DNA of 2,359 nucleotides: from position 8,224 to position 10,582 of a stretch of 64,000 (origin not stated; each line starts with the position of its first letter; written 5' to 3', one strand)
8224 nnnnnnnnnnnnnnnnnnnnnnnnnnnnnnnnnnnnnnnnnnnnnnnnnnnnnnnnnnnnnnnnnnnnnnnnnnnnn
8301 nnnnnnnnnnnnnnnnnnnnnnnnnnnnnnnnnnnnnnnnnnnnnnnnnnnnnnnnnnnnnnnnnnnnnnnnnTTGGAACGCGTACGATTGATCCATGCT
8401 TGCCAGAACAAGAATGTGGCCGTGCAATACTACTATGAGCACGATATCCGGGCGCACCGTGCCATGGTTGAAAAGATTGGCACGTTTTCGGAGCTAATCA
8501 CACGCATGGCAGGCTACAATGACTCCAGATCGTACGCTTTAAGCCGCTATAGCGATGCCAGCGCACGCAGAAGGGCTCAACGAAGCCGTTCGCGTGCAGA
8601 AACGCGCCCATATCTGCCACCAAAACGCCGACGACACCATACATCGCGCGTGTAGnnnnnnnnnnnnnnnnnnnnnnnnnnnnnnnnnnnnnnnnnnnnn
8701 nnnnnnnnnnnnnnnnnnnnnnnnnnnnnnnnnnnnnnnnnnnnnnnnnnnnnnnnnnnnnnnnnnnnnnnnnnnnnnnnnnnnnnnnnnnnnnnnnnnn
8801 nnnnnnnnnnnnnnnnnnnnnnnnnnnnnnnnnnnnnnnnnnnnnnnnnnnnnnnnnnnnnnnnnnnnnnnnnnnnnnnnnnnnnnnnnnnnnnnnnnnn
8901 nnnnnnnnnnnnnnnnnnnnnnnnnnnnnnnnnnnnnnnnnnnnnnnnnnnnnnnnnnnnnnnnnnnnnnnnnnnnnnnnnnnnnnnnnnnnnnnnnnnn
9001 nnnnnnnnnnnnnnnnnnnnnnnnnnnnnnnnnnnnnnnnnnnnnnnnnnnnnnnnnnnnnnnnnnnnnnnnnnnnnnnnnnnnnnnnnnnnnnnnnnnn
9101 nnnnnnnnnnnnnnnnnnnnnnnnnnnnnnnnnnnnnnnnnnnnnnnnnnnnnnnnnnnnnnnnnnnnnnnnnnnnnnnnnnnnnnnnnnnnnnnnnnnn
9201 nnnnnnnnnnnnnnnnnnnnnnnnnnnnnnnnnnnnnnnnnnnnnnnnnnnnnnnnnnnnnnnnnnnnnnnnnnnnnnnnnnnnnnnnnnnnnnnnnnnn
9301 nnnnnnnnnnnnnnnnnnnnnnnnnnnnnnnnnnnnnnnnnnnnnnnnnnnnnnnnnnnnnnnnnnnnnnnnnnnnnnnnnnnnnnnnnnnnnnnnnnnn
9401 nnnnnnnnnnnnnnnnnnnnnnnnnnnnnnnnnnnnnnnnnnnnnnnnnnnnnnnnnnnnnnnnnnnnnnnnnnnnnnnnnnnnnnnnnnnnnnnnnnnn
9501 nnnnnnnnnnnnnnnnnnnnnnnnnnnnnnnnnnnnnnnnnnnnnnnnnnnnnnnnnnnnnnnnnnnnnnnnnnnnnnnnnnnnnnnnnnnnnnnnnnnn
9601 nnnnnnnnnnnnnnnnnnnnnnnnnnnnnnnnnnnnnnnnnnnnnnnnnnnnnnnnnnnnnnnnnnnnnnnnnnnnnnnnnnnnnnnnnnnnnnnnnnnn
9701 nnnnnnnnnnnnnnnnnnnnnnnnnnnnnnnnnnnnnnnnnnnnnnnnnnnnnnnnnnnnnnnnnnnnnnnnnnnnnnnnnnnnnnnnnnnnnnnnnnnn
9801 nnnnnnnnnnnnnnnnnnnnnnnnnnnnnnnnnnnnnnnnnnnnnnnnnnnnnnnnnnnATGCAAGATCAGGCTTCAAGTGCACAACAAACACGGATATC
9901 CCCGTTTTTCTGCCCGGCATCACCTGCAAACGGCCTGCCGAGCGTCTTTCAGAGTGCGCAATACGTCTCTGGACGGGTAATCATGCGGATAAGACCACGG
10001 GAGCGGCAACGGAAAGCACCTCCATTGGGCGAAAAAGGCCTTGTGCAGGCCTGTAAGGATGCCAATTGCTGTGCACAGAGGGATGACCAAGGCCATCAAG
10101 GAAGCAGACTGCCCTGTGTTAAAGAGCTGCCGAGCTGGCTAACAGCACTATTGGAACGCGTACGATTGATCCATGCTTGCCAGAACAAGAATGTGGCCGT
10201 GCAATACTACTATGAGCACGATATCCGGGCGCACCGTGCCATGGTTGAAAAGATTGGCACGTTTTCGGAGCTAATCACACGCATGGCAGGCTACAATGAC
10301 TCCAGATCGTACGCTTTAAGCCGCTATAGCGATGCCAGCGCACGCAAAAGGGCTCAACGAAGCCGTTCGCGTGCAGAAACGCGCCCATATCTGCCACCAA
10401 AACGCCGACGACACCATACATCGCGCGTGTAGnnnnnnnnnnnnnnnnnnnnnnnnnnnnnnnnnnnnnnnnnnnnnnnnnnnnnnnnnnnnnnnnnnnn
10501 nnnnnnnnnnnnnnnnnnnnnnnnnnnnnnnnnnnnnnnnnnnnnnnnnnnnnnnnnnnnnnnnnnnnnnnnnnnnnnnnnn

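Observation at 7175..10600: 3.4-kb higher-order tandem array of hairpin-rich about 290-bp units with three embedded 93-codon ORF blocks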

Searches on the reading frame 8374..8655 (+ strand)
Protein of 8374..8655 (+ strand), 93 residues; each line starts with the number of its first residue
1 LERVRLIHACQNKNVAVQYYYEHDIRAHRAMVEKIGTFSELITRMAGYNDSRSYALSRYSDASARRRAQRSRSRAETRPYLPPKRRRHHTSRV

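Call 10: search_protein_families(library=pfam, proteins=[window:8374-8655:+], max_evalue=0.01)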
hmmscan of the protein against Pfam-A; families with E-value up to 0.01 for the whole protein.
window:8374-8655:+ (93 aa): 0 families

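Call 94: predict_structure(protein=window:8374-8652:+)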
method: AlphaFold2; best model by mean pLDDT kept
length: 93 residues; sequences in the alignment: 1
mean_pLDDT: 85.4   pTM: 0.39
mean pLDDT of the five models: 85.4, 70.4, 63.8, 56.0, 55.2
residues with pLDDT >= 90: 39; 70-90: 47; 50-70: 7; < 50: 0
segments of 3 or more residues with pLDDT < 50: none
pLDDT, mean of each block of 10 residues (from residue 1): 91 93 94 94 88 81 85 75 73 71
secondary structure, 60 per line:
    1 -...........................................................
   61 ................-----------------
elements in order: H2-76
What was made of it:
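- AlphaFold gives a long helix with pLDDT 85 in the best model (call 94). A single-helix model with pTM 0.39, with the other four models at 55-70, is not evidence of a fold (call 94).
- Tried and rejected: AlphaFold gave a single helix, which is uninformative (call 94).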

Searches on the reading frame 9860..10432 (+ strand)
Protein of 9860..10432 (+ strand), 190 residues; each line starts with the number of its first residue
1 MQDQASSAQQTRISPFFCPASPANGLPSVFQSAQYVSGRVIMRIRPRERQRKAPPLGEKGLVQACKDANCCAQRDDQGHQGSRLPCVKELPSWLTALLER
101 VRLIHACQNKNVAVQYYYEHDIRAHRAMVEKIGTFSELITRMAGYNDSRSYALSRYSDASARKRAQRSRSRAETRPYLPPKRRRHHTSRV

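Call 30: find_homologous_proteins(query=window:9860-10432:+, max_evalue=0.01)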
Query window:9860-10432:+ (190 aa): 2 proteins with E <= 0.01 among 137 candidates.
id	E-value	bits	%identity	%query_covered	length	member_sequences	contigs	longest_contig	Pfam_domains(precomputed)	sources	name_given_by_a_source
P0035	7.9e-120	415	99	99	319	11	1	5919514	-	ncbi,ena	-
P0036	4.8e-14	71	75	27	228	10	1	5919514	-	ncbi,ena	-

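Call 31: find_encoding_contigs(protein=P0035, flank=10000, max_places=10)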
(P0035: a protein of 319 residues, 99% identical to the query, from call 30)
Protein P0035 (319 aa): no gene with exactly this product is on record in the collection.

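Call 32: find_encoding_contigs(protein=P0036, flank=10000, max_places=10)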
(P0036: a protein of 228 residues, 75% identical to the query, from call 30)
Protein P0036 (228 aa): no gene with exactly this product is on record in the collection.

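Call 33: list_cluster_members(proteins=[P0035, P0036, P0001, P0014])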
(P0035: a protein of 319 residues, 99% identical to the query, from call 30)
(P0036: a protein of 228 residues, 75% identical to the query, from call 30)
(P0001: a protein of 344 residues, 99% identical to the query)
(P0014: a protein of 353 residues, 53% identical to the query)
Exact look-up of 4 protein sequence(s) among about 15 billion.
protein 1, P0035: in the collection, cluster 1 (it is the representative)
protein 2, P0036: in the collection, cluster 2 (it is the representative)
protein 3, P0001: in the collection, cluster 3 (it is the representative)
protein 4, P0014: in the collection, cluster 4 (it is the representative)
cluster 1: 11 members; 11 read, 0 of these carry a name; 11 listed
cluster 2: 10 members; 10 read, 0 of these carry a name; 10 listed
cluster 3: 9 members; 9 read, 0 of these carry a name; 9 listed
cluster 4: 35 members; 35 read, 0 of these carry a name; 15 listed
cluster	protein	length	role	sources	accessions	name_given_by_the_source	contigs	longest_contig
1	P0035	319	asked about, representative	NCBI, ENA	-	-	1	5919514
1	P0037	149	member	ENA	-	-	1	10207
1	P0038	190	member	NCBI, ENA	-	-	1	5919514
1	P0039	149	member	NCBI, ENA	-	-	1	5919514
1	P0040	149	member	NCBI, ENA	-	-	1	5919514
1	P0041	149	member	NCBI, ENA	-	-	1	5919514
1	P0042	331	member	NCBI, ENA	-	-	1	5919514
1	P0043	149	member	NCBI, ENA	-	-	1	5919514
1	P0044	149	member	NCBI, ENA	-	-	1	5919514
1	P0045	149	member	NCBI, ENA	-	-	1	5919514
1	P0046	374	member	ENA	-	-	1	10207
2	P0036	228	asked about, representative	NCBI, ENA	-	-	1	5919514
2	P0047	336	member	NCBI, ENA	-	-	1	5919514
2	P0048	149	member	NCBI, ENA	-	-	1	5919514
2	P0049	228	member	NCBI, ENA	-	-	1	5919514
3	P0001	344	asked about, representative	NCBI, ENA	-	-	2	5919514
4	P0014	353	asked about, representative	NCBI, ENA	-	-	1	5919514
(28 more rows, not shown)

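Call 38: find_encoding_contigs(protein=P0046, flank=10000, max_places=10)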
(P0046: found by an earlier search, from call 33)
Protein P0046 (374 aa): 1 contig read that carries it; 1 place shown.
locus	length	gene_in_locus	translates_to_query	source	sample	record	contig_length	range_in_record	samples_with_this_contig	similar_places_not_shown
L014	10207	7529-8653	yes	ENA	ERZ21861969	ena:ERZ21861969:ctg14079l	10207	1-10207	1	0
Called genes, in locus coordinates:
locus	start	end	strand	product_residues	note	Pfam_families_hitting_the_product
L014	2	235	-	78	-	?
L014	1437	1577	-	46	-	-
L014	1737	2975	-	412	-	PF00872:Transposase_mut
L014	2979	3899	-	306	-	PF00872:Transposase_mut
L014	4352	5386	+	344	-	PF00872:Transposase_mut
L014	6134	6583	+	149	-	-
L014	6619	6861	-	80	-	-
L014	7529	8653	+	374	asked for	-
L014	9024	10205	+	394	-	?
